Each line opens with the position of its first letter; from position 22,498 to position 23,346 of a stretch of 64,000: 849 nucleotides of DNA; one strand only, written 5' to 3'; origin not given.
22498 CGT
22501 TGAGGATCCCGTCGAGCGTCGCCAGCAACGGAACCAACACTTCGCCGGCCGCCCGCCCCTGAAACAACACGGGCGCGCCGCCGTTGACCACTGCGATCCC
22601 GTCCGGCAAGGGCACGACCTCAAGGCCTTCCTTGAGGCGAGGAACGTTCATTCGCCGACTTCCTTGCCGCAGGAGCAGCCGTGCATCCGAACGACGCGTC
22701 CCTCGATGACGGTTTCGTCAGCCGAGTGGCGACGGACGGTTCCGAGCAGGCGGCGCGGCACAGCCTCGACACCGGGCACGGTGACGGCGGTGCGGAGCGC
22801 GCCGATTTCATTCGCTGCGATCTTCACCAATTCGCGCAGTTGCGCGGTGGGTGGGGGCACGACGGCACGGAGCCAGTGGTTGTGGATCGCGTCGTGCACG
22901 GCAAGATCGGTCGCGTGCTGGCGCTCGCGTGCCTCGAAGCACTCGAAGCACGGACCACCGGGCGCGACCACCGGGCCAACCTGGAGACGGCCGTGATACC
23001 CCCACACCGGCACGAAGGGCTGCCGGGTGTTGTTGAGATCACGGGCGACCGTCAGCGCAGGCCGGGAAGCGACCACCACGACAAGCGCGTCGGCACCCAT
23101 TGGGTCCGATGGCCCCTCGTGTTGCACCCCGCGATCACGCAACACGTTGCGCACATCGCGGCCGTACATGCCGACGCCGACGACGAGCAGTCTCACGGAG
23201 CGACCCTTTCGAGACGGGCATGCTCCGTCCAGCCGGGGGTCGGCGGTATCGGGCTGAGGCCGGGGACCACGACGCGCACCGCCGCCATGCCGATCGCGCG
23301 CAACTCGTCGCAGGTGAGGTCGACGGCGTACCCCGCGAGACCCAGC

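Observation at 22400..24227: Orphan YcaO / E1-like / RRE cassette with no precursor peptide or tailoring genes, embedded in core metabolism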

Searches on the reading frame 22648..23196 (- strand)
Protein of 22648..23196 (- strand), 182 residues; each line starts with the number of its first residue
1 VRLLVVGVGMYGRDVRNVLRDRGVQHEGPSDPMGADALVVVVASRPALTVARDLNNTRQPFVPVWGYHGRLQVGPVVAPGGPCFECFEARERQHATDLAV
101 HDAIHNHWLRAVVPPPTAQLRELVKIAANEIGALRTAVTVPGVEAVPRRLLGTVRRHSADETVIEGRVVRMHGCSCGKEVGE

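Call 3: search_protein_families(library=pfam, proteins=[window:22648-23196:-], max_evalue=1)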
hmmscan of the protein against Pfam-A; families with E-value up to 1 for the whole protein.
window:22648-23196:- (182 aa): 1 family
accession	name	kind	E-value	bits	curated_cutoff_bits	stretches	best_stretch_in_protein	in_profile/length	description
PF19045.5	Ligase_CoA_2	-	0.076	13.5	23.7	1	47-126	25-99/162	Ligase-CoA domain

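Call 4: search_protein_families(library=ncbifam, proteins=[window:22648-23196:-], max_evalue=1)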
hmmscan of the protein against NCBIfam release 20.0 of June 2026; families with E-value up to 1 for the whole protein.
window:22648-23196:- (182 aa): 2 families
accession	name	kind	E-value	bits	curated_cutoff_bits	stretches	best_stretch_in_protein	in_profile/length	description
TIGR03882.1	cyclo_dehyd_2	equivalog_domain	7e-07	29.6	36.9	1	60-134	2-79/164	TOMM precursor leader peptide-binding protein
TIGR03603.1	cyclo_dehy_ocin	subfamily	0.00014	21.7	187.65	1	39-111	156-233/319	thiazole/oxazole-forming peptide maturase, SagC family component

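Call 28: find_homologous_proteins(query=window:22648-23196:-, max_evalue=0.001)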
Query window:22648-23196:- (182 aa): 56 proteins with E <= 0.001 among 329 candidates.
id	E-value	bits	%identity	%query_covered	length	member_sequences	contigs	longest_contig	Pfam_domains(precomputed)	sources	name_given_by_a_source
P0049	1.6e-103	362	90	98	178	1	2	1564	-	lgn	-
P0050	4.2e-102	357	87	98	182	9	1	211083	-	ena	-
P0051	5.5e-100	351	86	98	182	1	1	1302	-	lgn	-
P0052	1.2e-99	349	86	98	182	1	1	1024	-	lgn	-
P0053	4.6e-97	341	83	98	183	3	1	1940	-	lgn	-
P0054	8.9e-97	340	86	96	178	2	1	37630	-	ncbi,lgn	-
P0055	3.6e-94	332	83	98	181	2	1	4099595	-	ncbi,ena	-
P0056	5.7e-94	331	82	98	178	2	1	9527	-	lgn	-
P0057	1.7e-93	329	81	98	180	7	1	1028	-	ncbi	-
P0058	1.7e-93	329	82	98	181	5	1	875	-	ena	-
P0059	4.8e-93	328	83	98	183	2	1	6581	-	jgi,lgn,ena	-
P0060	1.1e-92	327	82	98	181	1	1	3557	-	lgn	-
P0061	3.7e-90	319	79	98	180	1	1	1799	-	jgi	jgi:hypothetical protein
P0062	5.8e-90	318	79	99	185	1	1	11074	-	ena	-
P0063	7.2e-89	314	78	99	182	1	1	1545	-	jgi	-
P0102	3.3e-32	130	42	95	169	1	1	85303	-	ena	-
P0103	2.7e-17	81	40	77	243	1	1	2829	-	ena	-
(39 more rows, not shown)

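Call 30: search_solved_structures(query=A2, max_evalue=10, show_alignments=2)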
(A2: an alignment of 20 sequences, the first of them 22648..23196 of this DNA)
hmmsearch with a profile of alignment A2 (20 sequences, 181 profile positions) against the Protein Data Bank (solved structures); distinct sequences matched with E-value up to 10: 2.
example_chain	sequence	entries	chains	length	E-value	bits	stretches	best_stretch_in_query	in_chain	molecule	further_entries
4v1t_A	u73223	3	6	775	0.00014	25.2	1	16-103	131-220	LYND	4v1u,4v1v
4bs9_A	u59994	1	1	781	0.037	17.3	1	48-92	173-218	TRUD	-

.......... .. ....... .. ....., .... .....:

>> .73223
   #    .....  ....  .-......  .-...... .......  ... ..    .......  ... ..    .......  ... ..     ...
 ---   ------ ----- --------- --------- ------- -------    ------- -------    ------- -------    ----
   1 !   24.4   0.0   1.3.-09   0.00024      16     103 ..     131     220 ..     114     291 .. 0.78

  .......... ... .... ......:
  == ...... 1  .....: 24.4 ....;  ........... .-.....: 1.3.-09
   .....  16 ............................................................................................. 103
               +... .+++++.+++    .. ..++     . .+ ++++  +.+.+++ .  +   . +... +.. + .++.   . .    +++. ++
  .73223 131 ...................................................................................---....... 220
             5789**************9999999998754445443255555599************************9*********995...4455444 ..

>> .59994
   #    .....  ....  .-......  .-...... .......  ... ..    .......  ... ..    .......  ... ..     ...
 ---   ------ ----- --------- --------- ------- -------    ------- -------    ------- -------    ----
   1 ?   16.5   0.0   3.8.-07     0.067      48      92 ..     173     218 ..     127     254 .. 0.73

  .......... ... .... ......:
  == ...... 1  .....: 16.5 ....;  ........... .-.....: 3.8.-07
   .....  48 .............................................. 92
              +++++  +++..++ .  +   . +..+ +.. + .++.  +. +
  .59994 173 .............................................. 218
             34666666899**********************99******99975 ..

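Call 41: predict_structure(alignment_id=A3)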
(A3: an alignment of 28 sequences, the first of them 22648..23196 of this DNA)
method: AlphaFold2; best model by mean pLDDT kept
length: 182 residues; sequences in the alignment: 28
mean_pLDDT: 92.3   pTM: 0.88
mean pLDDT of the five models: 92.3, 91.2, 89.2, 87.3, 87.3
residues with pLDDT >= 90: 154; 70-90: 22; 50-70: 3; < 50: 3
segments of 3 or more residues with pLDDT < 50: 180-182
pLDDT, mean of each block of 10 residues (from residue 1): 95 97 91 93 95 95 95 96 94 93 92 92 97 95 94 96 93 71 37
secondary structure, 60 per line:
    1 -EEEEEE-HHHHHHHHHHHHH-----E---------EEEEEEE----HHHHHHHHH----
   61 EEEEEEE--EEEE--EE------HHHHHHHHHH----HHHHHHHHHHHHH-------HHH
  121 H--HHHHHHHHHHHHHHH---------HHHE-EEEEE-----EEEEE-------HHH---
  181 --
elements in order: E2-7 H9-21 E37-43 H48-56 E61-67 E70-73 H84-93 H98-110 H118-121 H124-138 E153-157 E163-167

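Call 45: fold_search(model_id=the predicted structure, library=pdb)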
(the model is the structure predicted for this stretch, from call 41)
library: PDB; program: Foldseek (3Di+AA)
matches with E <= 10: 1077; with E <= 0.001: 53
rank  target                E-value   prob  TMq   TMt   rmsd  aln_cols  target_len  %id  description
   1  4v1v_A                6.4e-10  1.00  0.60  0.18   5.7       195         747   17  Heterocyclase in complex with substrate and Cofactor (released 2015-01-14)
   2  4v1u_B                2.2e-09  1.00  0.62  0.18   5.8       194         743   20  Heterocyclase in complex with substrate and Cofactor (released 2015-01-14)
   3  4bs9                  2.3e-09  1.00  0.62  0.20   5.7       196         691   17  Structure of the heterocyclase TruD (released 2013-11-06)
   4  4v1u_A                2.6e-09  1.00  0.63  0.18   5.6       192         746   18  Heterocyclase in complex with substrate and Cofactor (released 2015-01-14)
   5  4v1t_B                3.4e-09  1.00  0.65  0.19   5.2       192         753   18  Heterocyclase in complex with substrate and Cofactor (released 2015-01-14)
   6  4v1t_A                3.6e-09  1.00  0.65  0.19   5.3       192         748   18  Heterocyclase in complex with substrate and Cofactor (released 2015-01-14)
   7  4v1v_B                2.7e-08  1.00  0.62  0.18   6.0       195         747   19  Heterocyclase in complex with substrate and Cofactor (released 2015-01-14)
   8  6gri_2                6.5e-08  1.00  0.71  0.51   4.0       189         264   12  E. coli Microcin synthetase McbBCD complex (released 2019-01-30)
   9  7u58_A                1.0e-07  1.00  0.62  0.20   5.6       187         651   16  YcaO-mediated ATP-dependent peptidase activity in ribosomal peptide biosynthesis (released 2022-11-02)
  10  6gos_2                1.2e-07  1.00  0.68  0.47   4.7       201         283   12  E. coli Microcin synthetase McbBCD complex with pro-MccB17 bound (released 2019-01-30)
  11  6grg_2                2.4e-07  1.00  0.65  0.45   5.2       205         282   13  E. coli Microcin synthetase McbBCD complex with pro-MccB17, ADP and phosphate bound (released 2019-01-30)
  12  3h5a_A                3.3e-07  1.00  0.53  0.31   7.0       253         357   16  Crystal structure of E. coli MccB (released 2009-06-16)
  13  3h9q_D                4.5e-07  1.00  0.48  0.30   6.7       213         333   15  Crystal structure of E. coli MccB + SeMet MccA (released 2009-06-16)
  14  3h5a_C                7.0e-07  1.00  0.52  0.30   6.5       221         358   16  Crystal structure of E. coli MccB (released 2009-06-16)
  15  7u58_B                8.0e-07  1.00  0.63  0.20   5.9       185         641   16  YcaO-mediated ATP-dependent peptidase activity in ribosomal peptide biosynthesis (released 2022-11-02)
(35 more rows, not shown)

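Call 48: find_encoding_contigs(protein=P0102, flank=10000, max_places=2)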
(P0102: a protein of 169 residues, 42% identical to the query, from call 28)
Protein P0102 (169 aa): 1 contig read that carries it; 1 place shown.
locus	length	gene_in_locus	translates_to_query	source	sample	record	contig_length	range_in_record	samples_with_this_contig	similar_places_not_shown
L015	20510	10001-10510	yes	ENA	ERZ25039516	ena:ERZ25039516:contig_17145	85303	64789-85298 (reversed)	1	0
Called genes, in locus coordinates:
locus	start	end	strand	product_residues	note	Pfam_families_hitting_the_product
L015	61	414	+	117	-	PF00106:adh_short, PF13561:adh_short_C2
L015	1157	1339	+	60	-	-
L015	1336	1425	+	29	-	-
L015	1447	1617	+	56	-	-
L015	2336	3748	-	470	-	-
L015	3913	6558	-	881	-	PF00809:Pterin_bind, PF02607:B12-binding_2, PF02310:B12-binding, PF02965:Met_synt_B12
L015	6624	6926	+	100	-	-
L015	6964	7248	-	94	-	PF02574:S-methyl_trans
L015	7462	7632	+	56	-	-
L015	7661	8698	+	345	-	PF02163:Peptidase_M50 (weak)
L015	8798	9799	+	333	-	PF02624:YcaO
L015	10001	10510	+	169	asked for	-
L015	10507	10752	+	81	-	-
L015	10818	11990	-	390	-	PF02515:CoA_transf_3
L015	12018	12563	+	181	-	PF01923:Cob_adeno_trans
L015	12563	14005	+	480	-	PF02789:Peptidase_M17_N, PF00883:Peptidase_M17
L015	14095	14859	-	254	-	PF00106:adh_short, PF13561:adh_short_C2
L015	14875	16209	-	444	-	PF01039:Carboxyl_trans, PF03255:ACCA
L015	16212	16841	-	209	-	PF00109:ketoacyl-synt (weak), PF02801:Ketoacyl-synt_C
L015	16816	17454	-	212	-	PF00109:ketoacyl-synt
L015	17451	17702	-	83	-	PF00550:PP-binding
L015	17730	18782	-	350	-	PF08541:ACP_syn_III_C, PF00106:adh_short, PF08659:KR, PF13561:adh_short_C2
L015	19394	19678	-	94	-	-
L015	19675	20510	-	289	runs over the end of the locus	PF00698:Acyl_transf_1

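Call 82: search_protein_families(library=padloc, proteins=[window:22648-23196:-], max_evalue=0.01)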
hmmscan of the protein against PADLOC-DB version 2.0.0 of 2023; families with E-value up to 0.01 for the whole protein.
window:22648-23196:- (182 aa): 0 families

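Call 89: find_encoding_contigs(protein=P0103, flank=5000, max_places=2)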
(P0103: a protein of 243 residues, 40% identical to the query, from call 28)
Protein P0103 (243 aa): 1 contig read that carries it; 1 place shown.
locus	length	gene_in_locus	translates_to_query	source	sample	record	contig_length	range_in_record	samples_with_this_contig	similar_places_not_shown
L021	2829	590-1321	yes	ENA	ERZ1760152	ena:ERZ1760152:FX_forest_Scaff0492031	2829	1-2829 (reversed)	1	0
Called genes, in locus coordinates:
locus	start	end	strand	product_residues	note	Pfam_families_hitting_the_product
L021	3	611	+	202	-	?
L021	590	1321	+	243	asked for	-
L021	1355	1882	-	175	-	PF01625:PMSR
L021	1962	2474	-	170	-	-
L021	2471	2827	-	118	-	?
